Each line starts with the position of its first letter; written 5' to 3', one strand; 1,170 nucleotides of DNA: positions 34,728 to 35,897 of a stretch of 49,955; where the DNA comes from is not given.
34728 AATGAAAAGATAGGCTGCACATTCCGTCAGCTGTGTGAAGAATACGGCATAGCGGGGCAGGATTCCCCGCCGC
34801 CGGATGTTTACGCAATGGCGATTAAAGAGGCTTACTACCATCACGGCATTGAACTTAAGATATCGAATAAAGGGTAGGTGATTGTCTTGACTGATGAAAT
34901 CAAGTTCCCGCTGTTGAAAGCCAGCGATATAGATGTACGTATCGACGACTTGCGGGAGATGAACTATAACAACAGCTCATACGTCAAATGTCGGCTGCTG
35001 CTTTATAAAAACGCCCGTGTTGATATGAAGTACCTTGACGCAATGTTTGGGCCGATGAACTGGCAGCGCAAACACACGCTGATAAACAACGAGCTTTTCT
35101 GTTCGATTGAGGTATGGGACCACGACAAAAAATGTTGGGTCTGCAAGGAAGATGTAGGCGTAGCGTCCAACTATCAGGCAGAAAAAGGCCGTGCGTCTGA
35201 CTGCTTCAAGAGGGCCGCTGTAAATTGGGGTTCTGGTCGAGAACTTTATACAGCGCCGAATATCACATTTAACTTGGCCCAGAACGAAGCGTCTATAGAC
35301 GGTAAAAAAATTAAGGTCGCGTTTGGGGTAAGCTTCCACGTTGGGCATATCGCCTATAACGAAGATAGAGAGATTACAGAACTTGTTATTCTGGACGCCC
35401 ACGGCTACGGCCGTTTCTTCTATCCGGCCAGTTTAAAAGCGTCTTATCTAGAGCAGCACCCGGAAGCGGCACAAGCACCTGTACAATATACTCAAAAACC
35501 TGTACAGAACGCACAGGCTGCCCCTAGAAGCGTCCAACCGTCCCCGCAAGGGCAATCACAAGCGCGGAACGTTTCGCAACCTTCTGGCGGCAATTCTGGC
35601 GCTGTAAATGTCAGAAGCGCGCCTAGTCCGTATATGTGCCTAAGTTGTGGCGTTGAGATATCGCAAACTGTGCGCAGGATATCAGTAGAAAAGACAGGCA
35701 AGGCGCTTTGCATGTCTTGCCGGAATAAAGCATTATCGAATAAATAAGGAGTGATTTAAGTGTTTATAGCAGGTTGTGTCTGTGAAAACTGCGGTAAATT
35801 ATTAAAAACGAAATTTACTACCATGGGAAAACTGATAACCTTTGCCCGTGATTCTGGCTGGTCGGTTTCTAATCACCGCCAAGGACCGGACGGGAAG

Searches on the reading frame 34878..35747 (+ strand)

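Call 21: search_protein_families(library=phrogs, proteins=[window:34878-35747:+], max_evalue=0.00001)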
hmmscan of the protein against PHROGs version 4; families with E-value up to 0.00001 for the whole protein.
window:34878-35747:+ (289 aa): 2 families
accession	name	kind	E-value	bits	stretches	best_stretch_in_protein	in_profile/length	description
phrog_14970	-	unknown function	1e-63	216.6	1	7-213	3-195/230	-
phrog_1097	-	DNA, RNA and nucleotide metabolism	7.7e-18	66.2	1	14-129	12-124/251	Erf-like ssDNA annealing protein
